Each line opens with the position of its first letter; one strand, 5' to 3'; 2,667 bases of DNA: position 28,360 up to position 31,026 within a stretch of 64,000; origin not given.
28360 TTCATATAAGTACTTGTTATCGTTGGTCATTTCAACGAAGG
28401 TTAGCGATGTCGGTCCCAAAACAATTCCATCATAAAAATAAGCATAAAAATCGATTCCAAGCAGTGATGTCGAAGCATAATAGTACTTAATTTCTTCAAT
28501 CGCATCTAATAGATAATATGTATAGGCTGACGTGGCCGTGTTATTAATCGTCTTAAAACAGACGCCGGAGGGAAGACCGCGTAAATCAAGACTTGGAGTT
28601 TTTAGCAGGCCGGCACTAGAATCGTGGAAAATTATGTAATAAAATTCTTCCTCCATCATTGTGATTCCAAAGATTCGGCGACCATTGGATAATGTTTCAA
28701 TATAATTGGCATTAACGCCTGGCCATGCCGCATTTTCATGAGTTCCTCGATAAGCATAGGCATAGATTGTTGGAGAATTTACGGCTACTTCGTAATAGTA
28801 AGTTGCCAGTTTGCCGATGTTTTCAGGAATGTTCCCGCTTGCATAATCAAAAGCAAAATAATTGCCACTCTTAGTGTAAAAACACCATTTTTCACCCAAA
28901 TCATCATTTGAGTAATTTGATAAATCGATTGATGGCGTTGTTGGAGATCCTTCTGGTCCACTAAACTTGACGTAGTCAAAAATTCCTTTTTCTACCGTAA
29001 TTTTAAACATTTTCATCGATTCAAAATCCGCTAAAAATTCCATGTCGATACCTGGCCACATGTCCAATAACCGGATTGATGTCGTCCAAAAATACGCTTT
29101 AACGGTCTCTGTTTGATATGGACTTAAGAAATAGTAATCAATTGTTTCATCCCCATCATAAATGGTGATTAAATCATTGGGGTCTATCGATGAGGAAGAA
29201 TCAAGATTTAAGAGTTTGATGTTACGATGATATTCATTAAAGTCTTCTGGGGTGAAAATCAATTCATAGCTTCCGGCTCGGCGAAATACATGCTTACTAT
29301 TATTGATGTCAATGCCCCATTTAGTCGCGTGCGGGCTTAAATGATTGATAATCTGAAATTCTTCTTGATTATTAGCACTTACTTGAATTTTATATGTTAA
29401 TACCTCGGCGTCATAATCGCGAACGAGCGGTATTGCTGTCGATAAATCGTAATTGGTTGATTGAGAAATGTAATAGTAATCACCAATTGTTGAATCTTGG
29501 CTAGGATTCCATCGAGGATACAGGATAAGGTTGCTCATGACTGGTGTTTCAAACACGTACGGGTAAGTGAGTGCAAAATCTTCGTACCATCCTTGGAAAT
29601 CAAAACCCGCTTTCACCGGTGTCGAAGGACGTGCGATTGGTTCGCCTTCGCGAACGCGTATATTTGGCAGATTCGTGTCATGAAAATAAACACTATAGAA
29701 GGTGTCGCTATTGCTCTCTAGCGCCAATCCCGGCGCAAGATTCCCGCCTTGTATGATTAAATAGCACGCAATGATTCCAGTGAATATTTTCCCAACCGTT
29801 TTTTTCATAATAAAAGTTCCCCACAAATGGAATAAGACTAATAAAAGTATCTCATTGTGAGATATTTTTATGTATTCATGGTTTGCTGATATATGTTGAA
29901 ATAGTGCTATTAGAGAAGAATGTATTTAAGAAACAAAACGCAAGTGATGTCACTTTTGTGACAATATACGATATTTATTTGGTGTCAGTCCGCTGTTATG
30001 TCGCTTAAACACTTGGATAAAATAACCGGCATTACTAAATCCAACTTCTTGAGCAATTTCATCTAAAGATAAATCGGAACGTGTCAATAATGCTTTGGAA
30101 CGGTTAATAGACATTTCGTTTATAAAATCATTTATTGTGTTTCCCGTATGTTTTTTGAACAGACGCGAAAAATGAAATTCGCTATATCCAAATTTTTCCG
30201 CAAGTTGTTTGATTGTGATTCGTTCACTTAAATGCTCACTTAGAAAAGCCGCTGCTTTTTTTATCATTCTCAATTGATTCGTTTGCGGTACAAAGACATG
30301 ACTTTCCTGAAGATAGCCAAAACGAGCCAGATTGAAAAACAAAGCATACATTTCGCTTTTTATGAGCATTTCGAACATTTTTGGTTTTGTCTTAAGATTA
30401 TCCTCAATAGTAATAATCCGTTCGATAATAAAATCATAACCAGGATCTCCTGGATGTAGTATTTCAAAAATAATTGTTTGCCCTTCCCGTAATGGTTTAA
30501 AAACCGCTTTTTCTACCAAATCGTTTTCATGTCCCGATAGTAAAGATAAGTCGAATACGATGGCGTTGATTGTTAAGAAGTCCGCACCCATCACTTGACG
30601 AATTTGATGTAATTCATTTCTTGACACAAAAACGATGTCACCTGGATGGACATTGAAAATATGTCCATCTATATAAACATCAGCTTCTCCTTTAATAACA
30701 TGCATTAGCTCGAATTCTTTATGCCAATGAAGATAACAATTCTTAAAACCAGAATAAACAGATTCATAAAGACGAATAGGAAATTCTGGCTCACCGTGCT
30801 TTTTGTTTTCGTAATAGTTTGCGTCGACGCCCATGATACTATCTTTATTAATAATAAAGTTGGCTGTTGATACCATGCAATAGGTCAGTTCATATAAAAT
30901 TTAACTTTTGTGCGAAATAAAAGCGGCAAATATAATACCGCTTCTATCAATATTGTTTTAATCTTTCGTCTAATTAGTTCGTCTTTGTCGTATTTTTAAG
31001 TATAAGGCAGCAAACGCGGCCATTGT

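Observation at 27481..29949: Catalytic-domain-free surface protein with five CBM25/26-like repeats, AraC-linked, in a genome that also encodes a GH13 lipoprotein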

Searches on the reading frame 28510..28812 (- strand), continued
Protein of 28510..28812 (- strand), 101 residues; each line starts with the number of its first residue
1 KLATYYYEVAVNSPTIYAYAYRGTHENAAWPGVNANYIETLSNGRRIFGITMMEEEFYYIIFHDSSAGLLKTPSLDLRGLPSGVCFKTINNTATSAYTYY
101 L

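Call 58: predict_structure(alignment_id=A5)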
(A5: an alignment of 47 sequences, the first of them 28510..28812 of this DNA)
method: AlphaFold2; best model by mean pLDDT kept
length: 101 residues; sequences in the alignment: 47
mean_pLDDT: 92.2   pTM: 0.85
mean pLDDT of the five models: 92.2, 91.4, 89.7, 89.1, 89.0
residues with pLDDT >= 90: 80; 70-90: 19; 50-70: 2; < 50: 0
segments of 3 or more residues with pLDDT < 50: none
pLDDT, mean of each block of 10 residues (from residue 1): 94 88 94 95 94 94 83 95 94 90 95
secondary structure, 60 per line:
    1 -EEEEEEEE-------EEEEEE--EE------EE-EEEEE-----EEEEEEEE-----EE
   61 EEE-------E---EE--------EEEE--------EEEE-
elements in order: E2-9 E17-22 E36-40 E46-53 E59-63 E85-88 E97-100

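Call 62: fold_search(model_id=the predicted structure, library=pdb)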
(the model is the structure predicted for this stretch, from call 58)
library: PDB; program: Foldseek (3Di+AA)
matches with E <= 10: 638; with E <= 0.001: 0
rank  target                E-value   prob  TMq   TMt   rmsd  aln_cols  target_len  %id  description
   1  2lab_MODEL_1_A        6.6e-03  1.00  0.52  0.51   4.7       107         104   18  Solution Strucuture of the CBM25-2 of beta/alpha-amylase from Paenibacillus polymyxa (released 2012-04-04)
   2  7uww_B                9.6e-03  1.00  0.56  0.12   4.8       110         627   24  Sas6 with alpha-cyclodextrin (released 2023-06-14)
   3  7uwu_B                1.0e-02  1.00  0.54  0.12   4.9       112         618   24  Starch adherence system protein 6 (Sas6) (released 2023-06-14)
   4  2laa_MODEL_1_A        1.4e-02  1.00  0.56  0.54   4.0       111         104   13  Solution Strucuture of the CBM25-1 of beta/alpha-amylase from Paenibacillus polymyxa (released 2012-04-04)
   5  7uwu_A                2.4e-02  1.00  0.54  0.12   5.3       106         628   24  Starch adherence system protein 6 (Sas6) (released 2023-06-14)
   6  7raw                  6.2e-02  0.95  0.51  0.26   7.1       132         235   12  Domain 1 of Starch adherence system protein 20 (Sas20) from Ruminococcus bromii (released 2022-04-13)
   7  2c3x_B                6.5e-02  0.93  0.46  0.49   5.1       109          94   14  Structure of iodinated CBM25 from Bacillus halodurans amylase in complex with maltotetraose (released 2005-10-17)
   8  2c3w_D                6.9e-02  0.97  0.50  0.53   4.1       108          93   13  Structure of CBM25 from Bacillus halodurans amylase in complex with maltotetraose (released 2005-10-17)
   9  8vly_A                1.0e-01  0.90  0.52  0.15   5.0       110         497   10  Cryo-EM structure of human HGSNAT in transition state (released 2024-06-26)
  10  2djm_MODEL_1_A        1.0e-01  0.89  0.43  0.41   4.8        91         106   11  Solution structure of N-terminal starch-binding domain of glucoamylase from Rhizopus oryzae (released 2007-03-27)
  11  3r18                  1.1e-01  0.44  0.33  0.12   9.1        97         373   11  Chicken sulfite oxidase double mutant with altered activity and substrate affinity (released 2012-02-08)
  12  2c3v_A                1.1e-01  0.82  0.44  0.46   6.9       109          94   13  Structure of iodinated CBM25 from Bacillus halodurans amylase (released 2005-10-17)
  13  8vlu_B                1.2e-01  0.95  0.55  0.14   4.7       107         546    8  Cryo-EM structure of human HGSNAT bound with CoA (released 2024-06-26)
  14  6b15_A                1.3e-01  0.98  0.60  0.32   4.0       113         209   17  Crystal structure of CBMbc (family CBM26) from Eubacterium rectale Amy13K (released 2017-11-29)
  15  8vkj_A                1.3e-01  0.96  0.57  0.14   4.6       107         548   10  Cryo-EM structure of human HGSNAT bound with Acetyl-CoA (released 2024-06-26)
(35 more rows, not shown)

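Call 64: search_protein_families(library=pfam, proteins=[P0016, P0019, P0029, P0037, P0042, P0043], max_evalue=0.0001)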
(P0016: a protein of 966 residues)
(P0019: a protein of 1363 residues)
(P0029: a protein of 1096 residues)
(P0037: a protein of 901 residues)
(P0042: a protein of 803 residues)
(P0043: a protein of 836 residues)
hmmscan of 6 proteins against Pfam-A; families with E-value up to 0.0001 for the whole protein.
P0016 (966 aa): 3 families
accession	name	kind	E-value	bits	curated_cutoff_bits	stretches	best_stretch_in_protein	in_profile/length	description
PF16738.10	CBM26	-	2.9e-32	111.1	28.1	3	868-935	1-68/70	Starch-binding module 26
PF00149.33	Metallophos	-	2e-08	35.3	21.5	1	411-623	6-190/191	Calcineurin-like phosphoesterase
PF00404.24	Dockerin_1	-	1.6e-05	25.4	22.9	1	718-766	2-50/57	Dockerin type I domain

P0019 (1363 aa): 2 families
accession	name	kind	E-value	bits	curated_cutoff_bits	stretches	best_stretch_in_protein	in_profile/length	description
PF16738.10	CBM26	-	3.5e-23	82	28.1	2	522-592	2-69/70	Starch-binding module 26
PF00149.33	Metallophos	-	8.9e-14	52.8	21.5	2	135-345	7-190/191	Calcineurin-like phosphoesterase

P0029 (1096 aa): 1 family
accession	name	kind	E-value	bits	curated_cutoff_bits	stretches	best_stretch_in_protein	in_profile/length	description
PF16738.10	CBM26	-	1.1e-33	115.6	28.1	3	1003-1069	1-69/70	Starch-binding module 26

P0037 (901 aa): 2 families
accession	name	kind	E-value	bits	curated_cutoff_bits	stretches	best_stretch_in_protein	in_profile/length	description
PF16738.10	CBM26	-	2.6e-26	92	28.1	2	539-606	2-69/70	Starch-binding module 26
PF00149.33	Metallophos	-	1.4e-06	29.4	21.5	1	150-359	7-190/191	Calcineurin-like phosphoesterase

P0042 (803 aa): 3 families
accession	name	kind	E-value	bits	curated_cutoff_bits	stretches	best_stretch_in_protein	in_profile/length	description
PF16738.10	CBM26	-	1.1e-19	70.8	28.1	2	712-776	1-68/70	Starch-binding module 26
PF00149.33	Metallophos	-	7.6e-09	36.7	21.5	1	139-367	2-190/191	Calcineurin-like phosphoesterase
PF00404.24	Dockerin_1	-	1.6e-05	25.4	22.9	1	472-527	1-56/57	Dockerin type I domain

P0043 (836 aa): 3 families
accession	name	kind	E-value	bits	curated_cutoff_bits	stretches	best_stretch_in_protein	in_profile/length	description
PF16738.10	CBM26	-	1.6e-24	86.3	28.1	2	738-804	1-67/70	Starch-binding module 26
PF00149.33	Metallophos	-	3.1e-09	38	21.5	1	256-479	7-190/191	Calcineurin-like phosphoesterase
PF00404.24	Dockerin_1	-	1.9e-07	31.6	22.9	1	575-629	2-56/57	Dockerin type I domain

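Call 72: find_encoding_contigs(protein=P0156, flank=10000, max_places=2)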
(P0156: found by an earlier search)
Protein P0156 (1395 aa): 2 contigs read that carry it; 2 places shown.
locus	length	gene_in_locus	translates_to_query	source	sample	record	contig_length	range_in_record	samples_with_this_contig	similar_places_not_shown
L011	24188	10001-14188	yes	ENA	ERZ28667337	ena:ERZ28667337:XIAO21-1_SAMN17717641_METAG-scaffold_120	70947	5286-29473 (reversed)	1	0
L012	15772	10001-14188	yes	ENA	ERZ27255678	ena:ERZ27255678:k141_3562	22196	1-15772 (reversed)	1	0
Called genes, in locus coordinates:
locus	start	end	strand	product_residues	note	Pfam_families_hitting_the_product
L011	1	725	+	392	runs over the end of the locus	PF00155:Aminotran_1_2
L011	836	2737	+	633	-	PF08497:Radical_SAM_N, PF04055:Radical_SAM (weak), PF11842:DUF3362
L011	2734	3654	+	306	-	PF00753:Lactamase_B, PF23023:Anti-Pycsar_Apyc1 (weak), PF12706:Lactamase_B_2 (weak)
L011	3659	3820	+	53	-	PF11213:DUF3006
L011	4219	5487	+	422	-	PF00579:tRNA-synt_1b, PF22421:SYY_C-terminal, PF01479:S4 (weak)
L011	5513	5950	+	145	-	PF01741:MscL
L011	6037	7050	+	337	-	PF02557:VanY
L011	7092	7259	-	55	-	-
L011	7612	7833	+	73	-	PF12844:HTH_19, PF13560:HTH_31, PF01381:HTH_3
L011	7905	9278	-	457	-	PF28494:GlyRS_ins_1 (weak), PF00587:tRNA-synt_2b, PF03129:HGTP_anticodon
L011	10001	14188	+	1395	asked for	PF16738:CBM26 (weak), PF00245:Alk_phosphatase, PF01676:Metalloenzyme, PF16738:CBM26, PF00404:Dockerin_1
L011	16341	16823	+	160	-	-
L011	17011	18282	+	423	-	PF01595:CNNM, PF00571:CBS (weak), PF03471:CorC_HlyC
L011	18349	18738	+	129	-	PF06541:ABC_trans_CmpB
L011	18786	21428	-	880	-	PF17854:FtsK_alpha, PF01580:FtsK_SpoIIIE, PF01935:DUF87 (faint), PF09397:FtsK_gamma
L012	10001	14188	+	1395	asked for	PF16738:CBM26 (weak), PF00245:Alk_phosphatase, PF01676:Metalloenzyme, PF16738:CBM26, PF00404:Dockerin_1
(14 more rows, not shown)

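Call 84: search_protein_families(library=pfam, alignment_id=A6, max_evalue=0.001)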
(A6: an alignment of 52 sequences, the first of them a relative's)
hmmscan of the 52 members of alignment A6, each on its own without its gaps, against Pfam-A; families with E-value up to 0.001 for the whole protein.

A. member 1, P0052 (2210 aa): 5 families
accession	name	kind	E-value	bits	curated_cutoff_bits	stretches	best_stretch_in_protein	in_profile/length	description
PF08757.17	CotH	-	1.9e-25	90.5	23.8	1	563-808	1-227/322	CotH kinase protein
PF16738.10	CBM26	-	2.9e-21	75.8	28.1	2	1387-1456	1-69/70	Starch-binding module 26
PF09479.16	Flg_new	-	2.7e-10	40.7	27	1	1793-1848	1-53/65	Listeria-Bacteroides repeat domain (List_Bact_rpt)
PF22058.2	X25_BaPul_like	-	3e-05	24.5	27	0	185-247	24-73/87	Pullulanase X25 domain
PF16561.11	AMPK1_CBM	-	0.00014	22.4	26.8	0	1606-1647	13-51/85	Glycogen recognition site of AMP-activated protein kinase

B. families by the number of members that match (of 52 scanned): 36 families (the first 25 are shown)
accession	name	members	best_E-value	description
PF16738.10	CBM26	52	1.8e-93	Starch-binding module 26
PF00404.24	Dockerin_1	10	5.6e-10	Dockerin type I domain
PF09479.16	Flg_new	8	1.1e-32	Listeria-Bacteroides repeat domain (List_Bact_rpt)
PF00128.31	Alpha-amylase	8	1.1e-30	Alpha amylase, catalytic domain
PF22058.2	X25_BaPul_like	6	6.7e-22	Pullulanase X25 domain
PF02368.24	Big_2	4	7.3e-14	Bacterial Ig-like domain (group 2)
PF16561.11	AMPK1_CBM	3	9.3e-08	Glycogen recognition site of AMP-activated protein kinase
PF08757.17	CotH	2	8.1e-28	CotH kinase protein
PF07523.18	Big_3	2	3e-22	Bacterial Ig-like domain (group 3)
PF18998.6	Flg_new_2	2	1.4e-17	Divergent InlB B-repeat domain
PF02513.24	Spin-Ssty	2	1.6e-12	Spin/Ssty Family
PF00686.25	CBM_20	2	6.8e-12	Starch binding domain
PF03423.18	CBM_25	2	1.1e-11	Carbohydrate binding domain (family 25)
PF13306.12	LRR_5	1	3.6e-56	BspA type Leucine rich repeat region (6 copies)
PF00082.27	Peptidase_S8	1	7.3e-49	Subtilase family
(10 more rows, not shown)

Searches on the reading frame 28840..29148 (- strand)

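Call 11: search_protein_families(library=pfam, proteins=[window:28840-29148:-], max_evalue=10)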
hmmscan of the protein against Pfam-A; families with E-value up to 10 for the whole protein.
seq(103 aa): 1 family
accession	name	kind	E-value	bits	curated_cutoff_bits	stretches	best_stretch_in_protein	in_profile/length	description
PF16738.10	CBM26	-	0.0049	17.4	28.1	1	6-64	2-59/70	Starch-binding module 26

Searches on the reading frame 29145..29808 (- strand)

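Call 76: search_solved_structures(query=window:29145-29808:-, max_evalue=10)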
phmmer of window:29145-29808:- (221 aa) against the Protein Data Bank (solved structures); distinct sequences matched with E-value up to 10: 9.
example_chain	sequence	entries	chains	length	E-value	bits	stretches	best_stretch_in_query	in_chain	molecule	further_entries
2y5p_A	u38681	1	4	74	0.003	20.4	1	41-93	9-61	INTERNALIN B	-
2y5q_A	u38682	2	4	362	0.044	16.5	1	41-93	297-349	INTERNALIN B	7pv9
9qr4_A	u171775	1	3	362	0.045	16.5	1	41-93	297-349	Internalin B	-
7nms_A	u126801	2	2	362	0.046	16.5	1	41-93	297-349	Internalin B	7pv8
1m9s_A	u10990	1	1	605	0.064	16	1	41-93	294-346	Internalin B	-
10qi_A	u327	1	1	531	0.076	15.8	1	63-122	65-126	exo-alpha-sialidase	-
9qr5_A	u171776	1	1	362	0.083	15.6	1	44-93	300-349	Internalin B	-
10qf_A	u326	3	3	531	0.089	15.5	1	63-121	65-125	exo-alpha-sialidase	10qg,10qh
1yhp_A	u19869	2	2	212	0.49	13.1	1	143-189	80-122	Calcium-dependent cell adhesion molecule-1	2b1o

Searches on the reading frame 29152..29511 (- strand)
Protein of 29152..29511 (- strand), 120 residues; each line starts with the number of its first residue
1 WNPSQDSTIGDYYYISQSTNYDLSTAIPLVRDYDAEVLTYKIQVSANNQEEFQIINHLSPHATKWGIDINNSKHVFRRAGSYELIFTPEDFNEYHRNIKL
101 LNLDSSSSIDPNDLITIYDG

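Call 11: search_protein_families(library=pfam, proteins=[window:29152-29511:-], max_evalue=10)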
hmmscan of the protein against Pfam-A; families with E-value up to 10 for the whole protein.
seq(120 aa): 1 family
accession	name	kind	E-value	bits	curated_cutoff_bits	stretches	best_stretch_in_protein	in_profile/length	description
PF21813.2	DUF6882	-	0.16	12.2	23.9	1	36-87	2-52/142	Family of unknown function (DUF6882)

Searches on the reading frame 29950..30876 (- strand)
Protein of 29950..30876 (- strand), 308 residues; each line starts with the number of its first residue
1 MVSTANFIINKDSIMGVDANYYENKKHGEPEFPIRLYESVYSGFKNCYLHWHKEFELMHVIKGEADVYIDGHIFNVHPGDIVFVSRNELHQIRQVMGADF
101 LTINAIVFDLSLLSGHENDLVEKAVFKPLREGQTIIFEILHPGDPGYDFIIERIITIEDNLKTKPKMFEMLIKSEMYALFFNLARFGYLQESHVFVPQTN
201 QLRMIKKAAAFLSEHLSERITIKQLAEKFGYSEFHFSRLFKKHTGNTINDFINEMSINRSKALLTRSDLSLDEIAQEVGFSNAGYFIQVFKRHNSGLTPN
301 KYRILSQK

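Call 3: search_protein_families(library=pfam, proteins=[window:29950-30876:-], max_evalue=0.1)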
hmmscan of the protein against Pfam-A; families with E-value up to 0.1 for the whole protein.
window:29950-30876:- (308 aa): 10 families
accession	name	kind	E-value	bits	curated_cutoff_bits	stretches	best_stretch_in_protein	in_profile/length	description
PF12833.13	HTH_18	-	1.6e-20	73.6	33.6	1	225-303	1-78/80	Helix-turn-helix domain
PF00165.29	HTH_AraC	-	4.2e-20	71.8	26.6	2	212-253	1-42/42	Bacterial regulatory helix-turn-helix proteins, AraC family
PF02311.25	AraC_binding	-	2.3e-09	37.5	21.1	1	50-95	19-64/135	AraC-like ligand binding domain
PF07883.17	Cupin_2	-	2.8e-08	33.8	27.2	1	49-93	13-57/70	Cupin domain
PF06249.18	EutQ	-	0.0014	18.9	21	1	44-89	84-130/152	Ethanolamine utilisation protein EutQ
PF05899.18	Cupin_3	-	0.008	16.3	23.5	1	53-86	24-58/74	EutQ-like cupin domain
PF21621.3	MPI_cupin_dom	-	0.022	15.2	27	1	52-88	27-63/79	Mannose-6-phosphate isomerase, cupin domain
PF06339.18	Ectoine_synth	-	0.04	14.6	27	0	45-95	46-98/127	Ectoine synthase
PF01050.24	MannoseP_isomer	-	0.085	13.5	23.6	0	49-94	45-89/116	Mannose-6-phosphate isomerase C-terminal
PF13412.12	HTH_24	-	0.087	12.8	21.9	0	219-232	17-30/48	Winged helix-turn-helix DNA-binding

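Call 4: search_protein_families(library=ncbifam, proteins=[window:29950-30876:-], max_evalue=0.1)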
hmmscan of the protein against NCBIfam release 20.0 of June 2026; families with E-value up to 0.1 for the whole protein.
window:29950-30876:- (308 aa): 36 families (the best 25 are shown)
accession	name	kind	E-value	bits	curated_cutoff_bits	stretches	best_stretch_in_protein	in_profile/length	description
NF047455.1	TF_Staph_AryK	equivalog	6.1e-24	84.3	850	1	49-306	17-259/759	transcriptional regulator AryK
NF047788.1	TransRegPocR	equivalog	1.8e-22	80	500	1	197-305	183-290/296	transcriptional regulator PocR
NF007860.0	PRK10572.1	equivalog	4.5e-19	68.4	208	1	203-305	183-284/292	arabinose operon transcriptional regulator AraC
NF049932.1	TranspRegBtr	equivalog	7.2e-19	67.7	900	1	159-302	127-262/531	bacillibactin transport transcriptional regulator Btr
NF010026.0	PRK13501.1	equivalog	8.7e-18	64.5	363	1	49-303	33-275/290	HTH-type transcriptional activator RhaR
TIGR04094.1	adjacent_YSIRK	equivalog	9e-18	64.4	200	1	199-303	281-383/383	YSIRK-targeted surface antigen transcriptional regulator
NF007693.0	PRK10371.1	equivalog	9.9e-16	57.8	253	1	201-307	196-301/309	transcriptional regulator MelR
NF010025.2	PRK13500.1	equivalog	2.4e-14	53.6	525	1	146-307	122-279/282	HTH-type transcriptional activator RhaR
NF006902.0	PRK09393.1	equivalog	2.6e-14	53.1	425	1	196-304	213-320/327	transcriptional regulator FtrA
NF010028.0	PRK13503.1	equivalog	4.5e-14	52.5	288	1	174-303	144-270/278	HTH-type transcriptional activator RhaS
NF010027.0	PRK13502.1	equivalog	2e-13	50.4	384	1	178-307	154-279/282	HTH-type transcriptional activator RhaR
NF007584.0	PRK10219.1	equivalog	3.4e-12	46.7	174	1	203-303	5-104/107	superoxide response transcriptional regulator SoxS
NF012144.2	ramA_TF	equivalog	3.2e-11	43.6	180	1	204-303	6-104/108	RamA family antibiotic efflux transcriptional regulator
TIGR02297.1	HpaA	equivalog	1.3e-10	41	274.65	1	163-304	147-286/287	4-hydroxyphenylacetate catabolism regulatory protein HpaA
NF007633.0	PRK10296.1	equivalog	4.2e-10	39.6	264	1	226-303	196-272/280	transcriptional regulator ChbR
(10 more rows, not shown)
